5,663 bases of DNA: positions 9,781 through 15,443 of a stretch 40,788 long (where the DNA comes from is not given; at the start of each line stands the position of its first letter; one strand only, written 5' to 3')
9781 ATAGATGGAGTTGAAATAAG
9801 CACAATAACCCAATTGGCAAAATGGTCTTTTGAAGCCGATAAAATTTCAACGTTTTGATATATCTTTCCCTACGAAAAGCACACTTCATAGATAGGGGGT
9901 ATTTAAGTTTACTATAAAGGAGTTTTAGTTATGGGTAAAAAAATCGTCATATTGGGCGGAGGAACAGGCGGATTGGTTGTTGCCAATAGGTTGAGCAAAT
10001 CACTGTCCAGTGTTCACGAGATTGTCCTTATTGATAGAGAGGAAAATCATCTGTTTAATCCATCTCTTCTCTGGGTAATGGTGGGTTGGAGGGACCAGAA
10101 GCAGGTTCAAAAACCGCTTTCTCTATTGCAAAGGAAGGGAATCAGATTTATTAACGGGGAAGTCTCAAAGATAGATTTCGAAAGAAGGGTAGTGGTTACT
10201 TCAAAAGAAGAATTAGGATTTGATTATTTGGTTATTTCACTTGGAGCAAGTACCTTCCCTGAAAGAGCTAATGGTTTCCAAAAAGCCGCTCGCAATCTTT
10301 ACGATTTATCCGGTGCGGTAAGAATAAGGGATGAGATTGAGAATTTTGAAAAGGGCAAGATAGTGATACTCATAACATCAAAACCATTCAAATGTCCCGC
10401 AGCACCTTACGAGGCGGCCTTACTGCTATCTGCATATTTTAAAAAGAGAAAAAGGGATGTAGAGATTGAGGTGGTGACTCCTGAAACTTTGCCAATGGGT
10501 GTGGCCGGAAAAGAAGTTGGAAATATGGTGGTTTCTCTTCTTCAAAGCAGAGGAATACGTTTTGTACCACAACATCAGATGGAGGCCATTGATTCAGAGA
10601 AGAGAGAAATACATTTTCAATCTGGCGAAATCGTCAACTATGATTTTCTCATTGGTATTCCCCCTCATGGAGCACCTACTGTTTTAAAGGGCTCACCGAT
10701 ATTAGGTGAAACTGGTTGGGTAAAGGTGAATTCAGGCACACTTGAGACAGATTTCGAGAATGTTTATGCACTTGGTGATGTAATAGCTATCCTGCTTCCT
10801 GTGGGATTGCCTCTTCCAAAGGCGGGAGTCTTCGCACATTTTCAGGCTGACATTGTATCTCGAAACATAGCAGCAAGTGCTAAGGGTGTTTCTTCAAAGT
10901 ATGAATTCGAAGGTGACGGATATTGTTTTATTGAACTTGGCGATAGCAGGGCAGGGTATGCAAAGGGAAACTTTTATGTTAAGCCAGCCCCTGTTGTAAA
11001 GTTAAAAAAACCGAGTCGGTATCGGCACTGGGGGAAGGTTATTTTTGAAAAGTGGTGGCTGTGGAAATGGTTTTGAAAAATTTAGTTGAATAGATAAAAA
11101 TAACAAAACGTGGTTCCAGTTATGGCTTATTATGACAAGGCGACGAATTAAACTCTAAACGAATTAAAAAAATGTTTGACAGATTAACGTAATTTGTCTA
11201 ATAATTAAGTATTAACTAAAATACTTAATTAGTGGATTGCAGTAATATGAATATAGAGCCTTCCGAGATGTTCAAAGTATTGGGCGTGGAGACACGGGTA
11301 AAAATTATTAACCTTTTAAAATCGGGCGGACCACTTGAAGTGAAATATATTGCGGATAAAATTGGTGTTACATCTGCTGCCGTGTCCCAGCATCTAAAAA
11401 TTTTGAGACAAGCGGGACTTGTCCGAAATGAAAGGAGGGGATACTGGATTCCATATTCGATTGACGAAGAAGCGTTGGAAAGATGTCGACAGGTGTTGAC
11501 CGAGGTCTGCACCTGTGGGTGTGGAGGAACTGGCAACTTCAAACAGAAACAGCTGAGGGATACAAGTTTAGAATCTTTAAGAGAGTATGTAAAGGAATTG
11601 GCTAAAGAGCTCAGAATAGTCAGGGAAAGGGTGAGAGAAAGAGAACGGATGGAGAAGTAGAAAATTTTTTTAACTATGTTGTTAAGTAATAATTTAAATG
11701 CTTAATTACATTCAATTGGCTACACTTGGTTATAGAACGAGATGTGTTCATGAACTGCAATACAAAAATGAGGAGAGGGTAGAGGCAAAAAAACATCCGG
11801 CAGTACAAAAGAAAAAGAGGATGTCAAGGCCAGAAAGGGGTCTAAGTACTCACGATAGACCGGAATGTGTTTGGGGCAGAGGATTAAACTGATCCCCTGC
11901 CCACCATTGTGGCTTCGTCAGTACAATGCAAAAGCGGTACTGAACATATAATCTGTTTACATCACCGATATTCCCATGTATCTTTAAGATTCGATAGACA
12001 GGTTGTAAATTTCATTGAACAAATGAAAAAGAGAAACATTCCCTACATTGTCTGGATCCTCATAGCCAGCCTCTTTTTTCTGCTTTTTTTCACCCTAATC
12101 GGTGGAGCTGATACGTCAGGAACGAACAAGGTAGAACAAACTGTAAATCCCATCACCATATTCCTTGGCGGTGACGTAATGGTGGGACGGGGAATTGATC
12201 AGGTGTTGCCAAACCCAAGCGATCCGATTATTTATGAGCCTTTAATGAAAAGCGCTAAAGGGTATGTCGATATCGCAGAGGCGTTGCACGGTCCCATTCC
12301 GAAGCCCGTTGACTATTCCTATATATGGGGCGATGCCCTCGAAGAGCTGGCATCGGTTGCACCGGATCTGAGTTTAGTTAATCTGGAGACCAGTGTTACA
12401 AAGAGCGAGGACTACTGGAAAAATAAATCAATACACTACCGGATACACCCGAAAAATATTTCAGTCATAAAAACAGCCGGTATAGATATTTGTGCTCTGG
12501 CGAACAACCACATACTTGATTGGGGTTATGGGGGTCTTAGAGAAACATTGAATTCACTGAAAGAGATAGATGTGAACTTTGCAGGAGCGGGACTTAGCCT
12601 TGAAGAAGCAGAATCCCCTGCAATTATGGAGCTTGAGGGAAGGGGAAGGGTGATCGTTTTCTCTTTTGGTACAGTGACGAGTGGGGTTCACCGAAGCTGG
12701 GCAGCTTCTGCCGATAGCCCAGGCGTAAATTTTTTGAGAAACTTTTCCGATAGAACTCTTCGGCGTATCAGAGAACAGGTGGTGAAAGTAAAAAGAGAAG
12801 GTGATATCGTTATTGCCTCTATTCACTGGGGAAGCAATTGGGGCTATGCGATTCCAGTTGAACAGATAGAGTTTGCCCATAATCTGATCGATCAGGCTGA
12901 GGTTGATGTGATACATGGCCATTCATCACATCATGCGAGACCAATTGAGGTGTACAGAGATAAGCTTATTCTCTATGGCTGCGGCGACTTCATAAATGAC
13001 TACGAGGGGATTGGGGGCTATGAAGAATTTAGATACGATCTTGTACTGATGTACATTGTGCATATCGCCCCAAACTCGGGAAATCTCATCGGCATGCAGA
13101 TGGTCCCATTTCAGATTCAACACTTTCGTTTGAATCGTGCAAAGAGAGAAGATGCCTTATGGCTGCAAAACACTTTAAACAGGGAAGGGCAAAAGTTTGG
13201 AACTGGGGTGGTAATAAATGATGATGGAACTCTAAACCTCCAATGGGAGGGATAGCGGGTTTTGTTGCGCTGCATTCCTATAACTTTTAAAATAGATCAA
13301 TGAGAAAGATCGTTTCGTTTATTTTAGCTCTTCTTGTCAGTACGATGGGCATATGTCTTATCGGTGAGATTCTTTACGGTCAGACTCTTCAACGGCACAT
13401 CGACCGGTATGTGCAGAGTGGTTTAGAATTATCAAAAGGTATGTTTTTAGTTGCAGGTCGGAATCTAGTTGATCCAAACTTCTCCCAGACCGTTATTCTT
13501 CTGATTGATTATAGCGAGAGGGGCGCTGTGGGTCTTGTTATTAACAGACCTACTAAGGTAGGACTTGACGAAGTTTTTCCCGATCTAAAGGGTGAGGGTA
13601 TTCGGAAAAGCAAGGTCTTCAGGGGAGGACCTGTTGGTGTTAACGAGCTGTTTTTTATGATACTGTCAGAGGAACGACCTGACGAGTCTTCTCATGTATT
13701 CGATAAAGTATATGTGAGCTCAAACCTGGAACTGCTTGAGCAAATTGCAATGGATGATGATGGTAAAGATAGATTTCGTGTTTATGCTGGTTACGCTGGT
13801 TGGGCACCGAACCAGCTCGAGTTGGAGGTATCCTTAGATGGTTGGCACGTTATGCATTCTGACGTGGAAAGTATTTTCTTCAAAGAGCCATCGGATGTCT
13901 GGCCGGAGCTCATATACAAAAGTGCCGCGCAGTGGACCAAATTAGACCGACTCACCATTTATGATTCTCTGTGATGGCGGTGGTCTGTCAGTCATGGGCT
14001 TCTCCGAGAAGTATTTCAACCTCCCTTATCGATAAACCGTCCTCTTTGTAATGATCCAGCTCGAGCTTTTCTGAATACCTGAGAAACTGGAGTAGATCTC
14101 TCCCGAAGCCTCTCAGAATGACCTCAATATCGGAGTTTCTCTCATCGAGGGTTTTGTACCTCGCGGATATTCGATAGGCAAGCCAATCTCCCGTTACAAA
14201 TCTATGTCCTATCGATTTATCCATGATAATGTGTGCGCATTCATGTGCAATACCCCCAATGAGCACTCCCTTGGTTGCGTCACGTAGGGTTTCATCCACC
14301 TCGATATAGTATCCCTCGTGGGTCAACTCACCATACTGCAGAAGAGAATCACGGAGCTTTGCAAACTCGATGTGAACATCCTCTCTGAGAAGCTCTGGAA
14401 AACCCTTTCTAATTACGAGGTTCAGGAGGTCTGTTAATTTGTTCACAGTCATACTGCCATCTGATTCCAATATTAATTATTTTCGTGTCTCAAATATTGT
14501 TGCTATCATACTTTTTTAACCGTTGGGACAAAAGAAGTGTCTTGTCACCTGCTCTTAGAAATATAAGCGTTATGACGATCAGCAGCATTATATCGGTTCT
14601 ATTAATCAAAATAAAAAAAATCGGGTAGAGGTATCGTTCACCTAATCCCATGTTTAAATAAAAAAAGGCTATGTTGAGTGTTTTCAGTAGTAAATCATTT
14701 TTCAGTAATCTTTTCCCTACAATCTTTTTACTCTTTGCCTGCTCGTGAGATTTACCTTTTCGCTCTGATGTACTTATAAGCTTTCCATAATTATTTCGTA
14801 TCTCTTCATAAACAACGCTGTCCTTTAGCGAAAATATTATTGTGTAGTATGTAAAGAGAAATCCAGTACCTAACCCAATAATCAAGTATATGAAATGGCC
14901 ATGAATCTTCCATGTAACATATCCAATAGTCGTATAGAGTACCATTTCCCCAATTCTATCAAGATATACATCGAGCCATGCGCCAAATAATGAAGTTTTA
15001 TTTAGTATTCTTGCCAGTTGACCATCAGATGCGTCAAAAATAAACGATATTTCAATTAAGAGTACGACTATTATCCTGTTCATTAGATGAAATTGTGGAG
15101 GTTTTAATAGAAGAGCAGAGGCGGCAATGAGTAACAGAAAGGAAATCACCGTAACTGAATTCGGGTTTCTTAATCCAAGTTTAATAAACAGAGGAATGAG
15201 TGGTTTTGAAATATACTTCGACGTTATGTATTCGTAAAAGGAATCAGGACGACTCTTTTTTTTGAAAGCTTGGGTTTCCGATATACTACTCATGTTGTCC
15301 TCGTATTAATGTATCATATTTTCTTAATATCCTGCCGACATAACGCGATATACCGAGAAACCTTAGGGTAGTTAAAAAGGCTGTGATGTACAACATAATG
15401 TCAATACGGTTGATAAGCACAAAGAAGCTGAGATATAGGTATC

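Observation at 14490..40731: ~26 kb envelope-polymer island combining teichoic-acid-type phosphotransferases with a phosphonate pathway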

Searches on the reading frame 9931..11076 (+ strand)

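Call 56: search_protein_families(library=pfam, proteins=[window:9931-11076:+], max_evalue=0.001)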
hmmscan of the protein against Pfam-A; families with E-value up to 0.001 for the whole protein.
window:9931-11076:+ (381 aa): 4 families
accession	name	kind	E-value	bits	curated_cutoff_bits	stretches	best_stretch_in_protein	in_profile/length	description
PF07992.20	Pyr_redox_2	-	2.5e-22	80.1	26.1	2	4-136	2-140/291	Pyridine nucleotide-disulphide oxidoreductase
PF21706.3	FCSD_central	-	4e-09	37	27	1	132-240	4-112/116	Sulfide dehydrogenase [flavocytochrome c] flavoprotein chain, central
PF00070.33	Pyr_redox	-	4.5e-06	27.5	22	0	168-227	16-77/82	Pyridine nucleotide-disulphide oxidoreductase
PF04820.20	Trp_halogenase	-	0.00088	18.7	21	0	4-38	1-36/458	Tryptophan halogenase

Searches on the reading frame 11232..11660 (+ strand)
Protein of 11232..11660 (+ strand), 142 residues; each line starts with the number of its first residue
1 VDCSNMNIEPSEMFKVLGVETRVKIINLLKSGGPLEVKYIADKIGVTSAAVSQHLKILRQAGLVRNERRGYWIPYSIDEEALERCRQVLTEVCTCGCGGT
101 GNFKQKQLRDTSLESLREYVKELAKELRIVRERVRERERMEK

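Call 56: search_protein_families(library=pfam, proteins=[window:11232-11660:+], max_evalue=0.001)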
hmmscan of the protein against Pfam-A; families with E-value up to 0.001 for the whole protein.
window:11232-11660:+ (142 aa): 14 families
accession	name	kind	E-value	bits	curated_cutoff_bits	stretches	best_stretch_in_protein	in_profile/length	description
PF01022.26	HTH_5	-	2.9e-14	53.1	22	1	20-65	2-46/47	Bacterial regulatory protein, arsR family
PF12840.13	HTH_20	-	2.4e-09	37.4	27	1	20-65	4-49/51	Helix-turn-helix domain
PF13412.12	HTH_24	-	2.1e-07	30.9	21.9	1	20-65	3-48/48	Winged helix-turn-helix DNA-binding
PF08279.18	HTH_11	-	5.8e-07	29.7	25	1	24-71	4-54/55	HTH domain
PF01047.28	MarR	-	2.6e-06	27.7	24.6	1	21-67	4-50/59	MarR family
PF12802.13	MarR_2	-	3.5e-06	27.5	27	1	26-67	11-53/61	MarR family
PF13545.12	HTH_Crp_2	-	2e-05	24.9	27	1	34-84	22-69/70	Crp-like helix-turn-helix domain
PF21476.4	PF0610-like_N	-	3.2e-05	24.5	33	0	21-58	2-38/50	PF0610-like, N-terminal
PF24038.1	DUF7347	-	4.4e-05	24.1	27.6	1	10-73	1-66/77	Domain of unknown function (DUF7347)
PF25212.1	HVO_A0114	-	4.4e-05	23.6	27.6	1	10-71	13-73/84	HVO_A0114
PF24034.1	DUF7343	-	9.7e-05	22.6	27.6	1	24-70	7-54/62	Domain of unknown function (DUF7343)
PF01325.25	Fe_dep_repress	-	0.00042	20.9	26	0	27-68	15-56/60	Iron dependent repressor, N-terminal DNA binding domain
PF02082.26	Rrf2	-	0.00054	20.5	30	0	27-68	16-57/132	Iron-dependent Transcriptional regulator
PF13518.12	HTH_28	-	0.00065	20.2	25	0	22-64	2-45/52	Helix-turn-helix domain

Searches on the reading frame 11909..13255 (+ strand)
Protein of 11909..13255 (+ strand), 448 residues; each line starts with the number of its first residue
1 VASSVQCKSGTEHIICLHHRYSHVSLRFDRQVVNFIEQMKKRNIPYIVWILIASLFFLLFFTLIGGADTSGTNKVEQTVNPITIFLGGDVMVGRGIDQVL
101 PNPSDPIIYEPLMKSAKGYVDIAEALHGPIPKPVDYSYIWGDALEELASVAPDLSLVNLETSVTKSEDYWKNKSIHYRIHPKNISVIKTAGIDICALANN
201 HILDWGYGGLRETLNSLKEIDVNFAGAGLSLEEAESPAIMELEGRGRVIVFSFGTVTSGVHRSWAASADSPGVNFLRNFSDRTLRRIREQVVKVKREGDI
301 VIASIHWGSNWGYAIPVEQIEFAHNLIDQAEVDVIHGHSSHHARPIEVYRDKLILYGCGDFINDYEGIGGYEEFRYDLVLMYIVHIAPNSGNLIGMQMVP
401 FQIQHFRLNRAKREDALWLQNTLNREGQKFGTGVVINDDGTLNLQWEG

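Call 6: search_protein_families(library=pfam, proteins=[window:11909-13255:+], max_evalue=0.01)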
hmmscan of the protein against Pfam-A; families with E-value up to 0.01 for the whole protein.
window:11909-13255:+ (448 aa): 1 family
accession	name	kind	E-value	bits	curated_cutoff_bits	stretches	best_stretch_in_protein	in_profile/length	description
PF09587.15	PGA_cap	-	9.2e-80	268.2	27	1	83-365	1-255/255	Bacterial capsule synthesis protein PGA_cap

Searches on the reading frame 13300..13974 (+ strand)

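Call 6: search_protein_families(library=pfam, proteins=[window:13300-13974:+], max_evalue=0.01)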
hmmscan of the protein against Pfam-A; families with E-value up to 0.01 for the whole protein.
window:13300-13974:+ (224 aa): 1 family
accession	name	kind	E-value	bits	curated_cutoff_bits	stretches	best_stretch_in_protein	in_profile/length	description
PF02622.21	DUF179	-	1.7e-36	126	27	1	55-205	2-153/157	AlgH-like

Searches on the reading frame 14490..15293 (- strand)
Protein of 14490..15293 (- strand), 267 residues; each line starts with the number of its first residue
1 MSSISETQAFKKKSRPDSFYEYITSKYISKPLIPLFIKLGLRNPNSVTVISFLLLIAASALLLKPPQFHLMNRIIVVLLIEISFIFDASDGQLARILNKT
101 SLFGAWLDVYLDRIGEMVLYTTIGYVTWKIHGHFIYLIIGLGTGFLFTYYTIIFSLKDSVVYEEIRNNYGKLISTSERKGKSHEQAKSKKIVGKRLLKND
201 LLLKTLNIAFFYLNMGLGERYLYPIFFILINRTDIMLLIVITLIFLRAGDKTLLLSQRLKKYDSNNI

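Call 4: search_protein_families(library=pfam, proteins=[window:14490-15293:-], max_evalue=0.01)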
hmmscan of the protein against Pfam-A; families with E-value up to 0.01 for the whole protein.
window:14490-15293:- (267 aa): 1 family
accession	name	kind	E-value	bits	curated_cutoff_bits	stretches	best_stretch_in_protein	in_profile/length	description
PF01066.26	CDP-OH_P_transf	-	1.9e-14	54.8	22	1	44-158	4-110/152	CDP-alcohol phosphatidyltransferase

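Call 8: search_protein_families(library=ncbifam, proteins=[window:14490-15293:-], max_evalue=0.001)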
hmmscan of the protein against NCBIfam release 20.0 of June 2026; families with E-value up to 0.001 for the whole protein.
window:14490-15293:- (267 aa): 7 families
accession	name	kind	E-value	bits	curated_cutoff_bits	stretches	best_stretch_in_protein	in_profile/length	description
NF040950.1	archin_ph_syn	equivalog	2.2e-15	57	180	1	30-142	13-119/191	archaetidylinositol phosphate synthase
NF045883.1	PIPSynth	equivalog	1.9e-12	47.3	170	1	27-126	9-102/197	phosphatidylinositol phosphate synthase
NF052561.1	PIPSynBT1523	equivalog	1.4e-11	44.6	350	1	28-139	12-125/232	hypothetical protein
NF041135.1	IPPtranDIPPsyn_Thcocales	equivalog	5.1e-11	42.2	580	1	43-154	251-356/419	bifunctional L-myo-inositol-1-phosphate cytidylyltransferase/CDP-L-myo-inositol myo-inositolphosphotransferase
TIGR00560.1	pgsA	equivalog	8.8e-05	23.1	109.1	1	44-138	4-96/183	CDP-diacylglycerol--glycerol-3-phosphate 3-phosphatidyltransferase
TIGR00473.1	pssA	equivalog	0.00016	21.8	107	1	76-125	23-72/153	CDP-diacylglycerol--serine O-phosphatidyltransferase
NF053678.1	ClpnSynClsA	equivalog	0.00028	21.1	240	1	57-130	19-85/180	cardiolipin synthase ClsA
